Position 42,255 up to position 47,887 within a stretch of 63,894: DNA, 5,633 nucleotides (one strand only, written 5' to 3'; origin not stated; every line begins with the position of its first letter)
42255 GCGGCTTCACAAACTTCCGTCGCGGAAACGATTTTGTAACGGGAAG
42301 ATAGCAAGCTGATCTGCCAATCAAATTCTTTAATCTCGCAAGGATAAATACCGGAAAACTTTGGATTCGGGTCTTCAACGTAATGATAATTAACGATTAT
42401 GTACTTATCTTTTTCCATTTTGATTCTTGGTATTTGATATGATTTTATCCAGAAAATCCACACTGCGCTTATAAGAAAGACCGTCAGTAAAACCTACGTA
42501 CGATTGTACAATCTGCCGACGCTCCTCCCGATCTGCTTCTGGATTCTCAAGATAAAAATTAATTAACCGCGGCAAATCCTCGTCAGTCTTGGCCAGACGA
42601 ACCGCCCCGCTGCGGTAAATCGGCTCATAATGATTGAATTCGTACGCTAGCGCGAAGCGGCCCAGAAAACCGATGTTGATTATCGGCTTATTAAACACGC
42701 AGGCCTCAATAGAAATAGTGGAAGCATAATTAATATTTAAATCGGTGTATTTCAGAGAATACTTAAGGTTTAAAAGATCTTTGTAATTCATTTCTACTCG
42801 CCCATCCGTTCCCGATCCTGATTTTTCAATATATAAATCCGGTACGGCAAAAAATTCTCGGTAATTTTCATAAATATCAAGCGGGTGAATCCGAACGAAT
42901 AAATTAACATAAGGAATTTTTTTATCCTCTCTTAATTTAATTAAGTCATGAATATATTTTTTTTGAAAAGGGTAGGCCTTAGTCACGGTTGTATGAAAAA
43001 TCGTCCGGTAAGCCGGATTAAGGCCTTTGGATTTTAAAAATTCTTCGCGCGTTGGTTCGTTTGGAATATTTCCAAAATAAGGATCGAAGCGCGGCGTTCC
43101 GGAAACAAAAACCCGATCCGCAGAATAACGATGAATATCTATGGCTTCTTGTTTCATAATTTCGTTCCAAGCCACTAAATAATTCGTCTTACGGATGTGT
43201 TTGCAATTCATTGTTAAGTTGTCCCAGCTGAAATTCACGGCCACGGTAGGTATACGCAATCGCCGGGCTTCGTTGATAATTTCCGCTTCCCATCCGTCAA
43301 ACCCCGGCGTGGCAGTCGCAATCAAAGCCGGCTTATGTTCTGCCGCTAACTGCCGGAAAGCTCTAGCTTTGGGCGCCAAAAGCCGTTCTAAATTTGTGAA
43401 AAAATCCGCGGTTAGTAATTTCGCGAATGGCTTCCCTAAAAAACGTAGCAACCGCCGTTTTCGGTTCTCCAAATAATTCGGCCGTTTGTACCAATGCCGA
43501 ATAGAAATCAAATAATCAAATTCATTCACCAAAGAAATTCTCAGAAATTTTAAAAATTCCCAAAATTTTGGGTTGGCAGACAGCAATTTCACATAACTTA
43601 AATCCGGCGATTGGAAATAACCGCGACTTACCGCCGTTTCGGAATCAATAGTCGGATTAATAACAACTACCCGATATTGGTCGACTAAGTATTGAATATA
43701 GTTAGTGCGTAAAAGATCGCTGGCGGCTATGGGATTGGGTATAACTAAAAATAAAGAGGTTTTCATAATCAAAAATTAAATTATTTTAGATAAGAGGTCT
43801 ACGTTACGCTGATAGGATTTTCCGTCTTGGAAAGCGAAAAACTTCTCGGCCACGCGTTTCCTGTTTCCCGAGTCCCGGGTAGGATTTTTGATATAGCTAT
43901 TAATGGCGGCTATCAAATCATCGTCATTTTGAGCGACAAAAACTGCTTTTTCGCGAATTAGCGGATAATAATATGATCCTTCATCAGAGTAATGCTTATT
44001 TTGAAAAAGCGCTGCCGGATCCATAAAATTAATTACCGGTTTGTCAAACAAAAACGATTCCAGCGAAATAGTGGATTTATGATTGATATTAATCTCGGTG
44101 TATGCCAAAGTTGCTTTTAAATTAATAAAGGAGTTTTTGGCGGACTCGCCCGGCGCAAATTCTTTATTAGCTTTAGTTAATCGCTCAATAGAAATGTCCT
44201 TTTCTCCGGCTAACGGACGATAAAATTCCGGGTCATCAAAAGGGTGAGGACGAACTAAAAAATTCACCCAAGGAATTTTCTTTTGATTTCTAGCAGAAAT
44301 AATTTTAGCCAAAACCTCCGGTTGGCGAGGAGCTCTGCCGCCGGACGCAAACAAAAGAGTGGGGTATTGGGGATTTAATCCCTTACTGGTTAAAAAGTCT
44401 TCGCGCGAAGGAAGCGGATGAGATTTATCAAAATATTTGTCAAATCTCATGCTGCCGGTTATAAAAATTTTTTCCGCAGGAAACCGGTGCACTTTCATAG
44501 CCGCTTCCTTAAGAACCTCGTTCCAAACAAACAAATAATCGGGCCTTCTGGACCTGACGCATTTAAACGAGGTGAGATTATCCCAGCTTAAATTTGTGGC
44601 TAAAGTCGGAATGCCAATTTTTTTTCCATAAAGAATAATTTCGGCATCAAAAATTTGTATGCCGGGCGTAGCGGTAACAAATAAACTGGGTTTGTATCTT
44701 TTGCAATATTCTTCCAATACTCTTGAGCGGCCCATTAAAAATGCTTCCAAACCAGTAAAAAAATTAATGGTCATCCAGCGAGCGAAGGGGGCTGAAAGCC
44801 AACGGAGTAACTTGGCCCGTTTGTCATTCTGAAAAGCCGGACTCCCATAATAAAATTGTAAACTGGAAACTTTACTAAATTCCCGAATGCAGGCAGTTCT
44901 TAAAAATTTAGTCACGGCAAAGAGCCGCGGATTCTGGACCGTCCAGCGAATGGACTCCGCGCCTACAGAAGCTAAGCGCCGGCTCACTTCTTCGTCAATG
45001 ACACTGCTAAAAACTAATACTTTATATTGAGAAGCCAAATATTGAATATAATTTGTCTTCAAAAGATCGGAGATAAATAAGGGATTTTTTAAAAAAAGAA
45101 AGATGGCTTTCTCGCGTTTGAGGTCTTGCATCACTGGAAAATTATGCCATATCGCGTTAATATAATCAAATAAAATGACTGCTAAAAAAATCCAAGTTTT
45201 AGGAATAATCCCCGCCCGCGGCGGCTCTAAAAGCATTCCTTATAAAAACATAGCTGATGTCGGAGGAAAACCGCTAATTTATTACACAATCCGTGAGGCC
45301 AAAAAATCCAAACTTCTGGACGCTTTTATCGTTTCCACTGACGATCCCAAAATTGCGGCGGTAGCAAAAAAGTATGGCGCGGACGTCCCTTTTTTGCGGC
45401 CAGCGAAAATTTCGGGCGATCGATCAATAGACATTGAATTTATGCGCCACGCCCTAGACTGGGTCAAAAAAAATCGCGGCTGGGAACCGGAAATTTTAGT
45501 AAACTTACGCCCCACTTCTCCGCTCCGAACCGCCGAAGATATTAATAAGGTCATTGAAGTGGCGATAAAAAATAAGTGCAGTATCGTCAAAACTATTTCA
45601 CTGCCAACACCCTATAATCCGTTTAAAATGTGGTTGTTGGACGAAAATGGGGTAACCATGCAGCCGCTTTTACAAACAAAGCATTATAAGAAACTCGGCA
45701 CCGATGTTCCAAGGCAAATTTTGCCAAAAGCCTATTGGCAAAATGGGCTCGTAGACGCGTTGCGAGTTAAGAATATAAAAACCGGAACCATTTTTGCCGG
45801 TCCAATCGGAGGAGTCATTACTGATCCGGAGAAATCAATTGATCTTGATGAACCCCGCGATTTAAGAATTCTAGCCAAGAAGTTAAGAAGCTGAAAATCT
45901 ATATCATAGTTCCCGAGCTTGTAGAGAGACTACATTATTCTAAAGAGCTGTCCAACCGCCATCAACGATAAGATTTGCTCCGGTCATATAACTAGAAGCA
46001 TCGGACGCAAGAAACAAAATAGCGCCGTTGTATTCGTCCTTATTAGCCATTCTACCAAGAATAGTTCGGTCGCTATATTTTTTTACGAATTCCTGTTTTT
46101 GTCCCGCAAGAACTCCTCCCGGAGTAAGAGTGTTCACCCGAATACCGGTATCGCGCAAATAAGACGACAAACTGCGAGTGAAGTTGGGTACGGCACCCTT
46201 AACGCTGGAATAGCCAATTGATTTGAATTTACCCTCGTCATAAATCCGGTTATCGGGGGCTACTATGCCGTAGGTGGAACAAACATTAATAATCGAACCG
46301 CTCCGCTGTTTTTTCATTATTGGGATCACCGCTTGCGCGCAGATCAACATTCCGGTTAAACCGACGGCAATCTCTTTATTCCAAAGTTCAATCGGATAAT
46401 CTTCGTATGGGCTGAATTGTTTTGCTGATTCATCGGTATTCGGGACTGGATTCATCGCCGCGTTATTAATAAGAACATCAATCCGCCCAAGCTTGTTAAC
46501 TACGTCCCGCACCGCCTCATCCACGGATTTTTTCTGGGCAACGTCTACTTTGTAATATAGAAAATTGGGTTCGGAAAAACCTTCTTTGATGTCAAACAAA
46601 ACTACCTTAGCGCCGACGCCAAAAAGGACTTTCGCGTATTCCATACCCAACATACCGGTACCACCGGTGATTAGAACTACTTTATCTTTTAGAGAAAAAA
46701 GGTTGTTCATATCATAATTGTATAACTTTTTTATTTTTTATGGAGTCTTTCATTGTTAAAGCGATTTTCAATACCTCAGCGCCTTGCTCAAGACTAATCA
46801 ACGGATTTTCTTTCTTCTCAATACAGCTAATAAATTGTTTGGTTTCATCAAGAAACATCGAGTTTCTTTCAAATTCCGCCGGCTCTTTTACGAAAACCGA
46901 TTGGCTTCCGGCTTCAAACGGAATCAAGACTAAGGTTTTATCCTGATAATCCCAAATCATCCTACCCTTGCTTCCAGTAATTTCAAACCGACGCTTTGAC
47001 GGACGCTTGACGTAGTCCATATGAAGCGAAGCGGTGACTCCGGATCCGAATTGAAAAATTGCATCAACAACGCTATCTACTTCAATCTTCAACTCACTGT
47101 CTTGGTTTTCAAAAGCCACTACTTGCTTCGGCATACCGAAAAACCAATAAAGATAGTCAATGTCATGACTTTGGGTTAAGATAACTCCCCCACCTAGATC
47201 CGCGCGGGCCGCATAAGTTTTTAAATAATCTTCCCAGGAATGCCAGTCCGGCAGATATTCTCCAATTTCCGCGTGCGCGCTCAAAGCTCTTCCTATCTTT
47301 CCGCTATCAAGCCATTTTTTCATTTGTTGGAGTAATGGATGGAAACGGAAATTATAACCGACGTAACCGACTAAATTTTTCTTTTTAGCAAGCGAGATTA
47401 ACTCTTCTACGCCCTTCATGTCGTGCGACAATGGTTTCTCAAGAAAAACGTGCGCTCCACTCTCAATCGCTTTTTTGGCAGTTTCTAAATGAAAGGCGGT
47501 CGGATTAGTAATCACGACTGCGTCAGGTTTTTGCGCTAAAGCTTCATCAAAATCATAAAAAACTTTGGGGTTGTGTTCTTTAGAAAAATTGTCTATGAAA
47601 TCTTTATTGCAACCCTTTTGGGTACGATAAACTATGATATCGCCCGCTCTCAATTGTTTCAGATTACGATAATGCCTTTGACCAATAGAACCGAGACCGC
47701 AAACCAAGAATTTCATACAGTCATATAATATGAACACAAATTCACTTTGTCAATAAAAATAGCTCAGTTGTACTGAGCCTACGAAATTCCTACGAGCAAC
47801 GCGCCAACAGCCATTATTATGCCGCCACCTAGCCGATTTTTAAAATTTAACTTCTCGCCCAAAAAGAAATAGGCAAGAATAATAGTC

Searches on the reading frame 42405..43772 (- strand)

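Call 17: search_protein_families(library=pfam, proteins=[window:42405-43772:-], max_evalue=0.001)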
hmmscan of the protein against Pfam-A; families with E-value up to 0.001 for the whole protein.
window:42405-43772:- (455 aa): 1 family
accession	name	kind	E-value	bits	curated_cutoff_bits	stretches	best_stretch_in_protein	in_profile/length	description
PF04464.20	Glyphos_transf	-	5.9e-05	22.6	22.1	1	191-440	130-364/367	CDP-Glycerol:Poly(glycerophosphate) glycerophosphotransferase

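Call 78: search_protein_families(library=ncbifam, proteins=[window:42405-43772:-], max_evalue=0.00001)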
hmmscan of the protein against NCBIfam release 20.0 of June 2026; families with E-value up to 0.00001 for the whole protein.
window:42405-43772:- (455 aa): 2 families
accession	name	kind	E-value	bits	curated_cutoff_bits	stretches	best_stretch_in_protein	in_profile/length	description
NF046086.1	BFO_1060_trans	domain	1.2e-20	74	200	2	141-281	41-189/365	BFO_1060 family glycosyltransferase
TIGR04396.2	surf_polysacc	subfamily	4.4e-08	32.7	125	0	284-451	219-369/427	surface carbohydrate biosynthesis protein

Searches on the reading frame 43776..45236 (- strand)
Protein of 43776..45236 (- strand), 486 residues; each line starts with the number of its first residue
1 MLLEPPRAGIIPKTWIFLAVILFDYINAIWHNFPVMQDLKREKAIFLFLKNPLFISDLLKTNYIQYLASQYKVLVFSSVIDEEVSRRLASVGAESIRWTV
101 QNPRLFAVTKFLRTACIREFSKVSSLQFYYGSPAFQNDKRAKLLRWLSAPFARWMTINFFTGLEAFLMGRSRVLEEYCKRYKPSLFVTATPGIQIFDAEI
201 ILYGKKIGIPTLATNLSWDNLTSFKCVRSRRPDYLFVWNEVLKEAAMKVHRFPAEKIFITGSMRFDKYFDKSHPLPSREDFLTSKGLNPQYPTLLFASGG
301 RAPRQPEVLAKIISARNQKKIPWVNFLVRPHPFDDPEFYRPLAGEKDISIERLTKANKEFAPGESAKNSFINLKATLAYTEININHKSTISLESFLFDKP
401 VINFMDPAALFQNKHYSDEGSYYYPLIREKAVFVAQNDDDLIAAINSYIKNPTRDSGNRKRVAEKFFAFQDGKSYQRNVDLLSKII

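Call 17: search_protein_families(library=pfam, proteins=[window:43776-45236:-], max_evalue=0.001)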
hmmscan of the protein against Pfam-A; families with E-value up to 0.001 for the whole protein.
window:43776-45236:- (486 aa): 1 family
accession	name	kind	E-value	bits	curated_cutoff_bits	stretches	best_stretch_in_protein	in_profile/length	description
PF04464.20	Glyphos_transf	-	1.4e-11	44.5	22.1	1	228-482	131-365/367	CDP-Glycerol:Poly(glycerophosphate) glycerophosphotransferase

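Call 77: search_solved_structures(query=window:43776-45236:-, max_evalue=1)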
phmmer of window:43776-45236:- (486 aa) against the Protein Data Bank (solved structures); distinct sequences matched with E-value up to 1: 0.

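Call 78: search_protein_families(library=ncbifam, proteins=[window:43776-45236:-], max_evalue=0.00001)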
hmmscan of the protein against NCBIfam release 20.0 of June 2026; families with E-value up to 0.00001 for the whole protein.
window:43776-45236:- (486 aa): 2 families
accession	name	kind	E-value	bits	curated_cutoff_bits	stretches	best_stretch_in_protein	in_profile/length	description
NF046086.1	BFO_1060_trans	domain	3.1e-21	75.9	200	2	176-298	41-169/365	BFO_1060 family glycosyltransferase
TIGR04396.2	surf_polysacc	subfamily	5.1e-16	58.9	125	0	381-485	265-362/427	surface carbohydrate biosynthesis protein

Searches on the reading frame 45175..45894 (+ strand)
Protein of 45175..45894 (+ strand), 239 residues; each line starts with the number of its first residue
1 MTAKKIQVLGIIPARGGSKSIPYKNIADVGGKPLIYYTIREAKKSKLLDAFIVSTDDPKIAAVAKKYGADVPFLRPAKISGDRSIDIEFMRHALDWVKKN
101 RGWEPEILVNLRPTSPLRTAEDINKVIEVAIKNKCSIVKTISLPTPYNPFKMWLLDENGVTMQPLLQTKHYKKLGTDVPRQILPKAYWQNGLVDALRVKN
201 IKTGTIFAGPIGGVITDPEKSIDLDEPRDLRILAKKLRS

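Call 43: search_protein_families(library=pfam, proteins=[window:45175-45894:+], max_evalue=0.001)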
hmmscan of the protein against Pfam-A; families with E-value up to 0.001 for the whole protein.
window:45175-45894:+ (239 aa): 1 family
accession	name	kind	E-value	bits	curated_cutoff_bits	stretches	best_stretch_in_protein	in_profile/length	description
PF02348.25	CTP_transf_3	-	1.3e-22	81.1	22.6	1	10-135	2-119/217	Cytidylyltransferase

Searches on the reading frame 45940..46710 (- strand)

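Call 17: search_protein_families(library=pfam, proteins=[window:45940-46710:-], max_evalue=0.001)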
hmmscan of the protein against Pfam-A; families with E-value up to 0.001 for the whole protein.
window:45940-46710:- (256 aa): 3 families
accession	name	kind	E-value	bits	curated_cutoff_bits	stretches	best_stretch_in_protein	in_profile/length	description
PF13561.12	adh_short_C2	-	1.2e-39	136.8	27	1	22-254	9-236/236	Enoyl-(Acyl carrier protein) reductase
PF00106.31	adh_short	-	7.8e-38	130.4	26.6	1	10-209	1-191/195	short chain dehydrogenase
PF01370.27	Epimerase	-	0.00063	19.7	20.9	0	12-97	1-85/240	NAD dependent epimerase/dehydratase family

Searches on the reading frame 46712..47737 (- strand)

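Call 17: search_protein_families(library=pfam, proteins=[window:46712-47737:-], max_evalue=0.001)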
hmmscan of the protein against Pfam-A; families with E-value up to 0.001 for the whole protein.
window:46712-47737:- (341 aa): 3 families
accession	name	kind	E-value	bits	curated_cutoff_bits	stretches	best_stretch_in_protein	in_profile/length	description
PF22725.1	GFO_IDH_MocA_C3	-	4.1e-22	78.9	27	1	137-260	2-123/124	GFO/IDH/MocA C-terminal domain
PF01408.29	GFO_IDH_MocA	-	2.9e-18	67.2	24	1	9-128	2-120/120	Oxidoreductase family, NAD-binding Rossmann fold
PF02894.22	GFO_IDH_MocA_C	-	8.3e-15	55.6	22.9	1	140-341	1-218/218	Oxidoreductase family, C-terminal alpha/beta domain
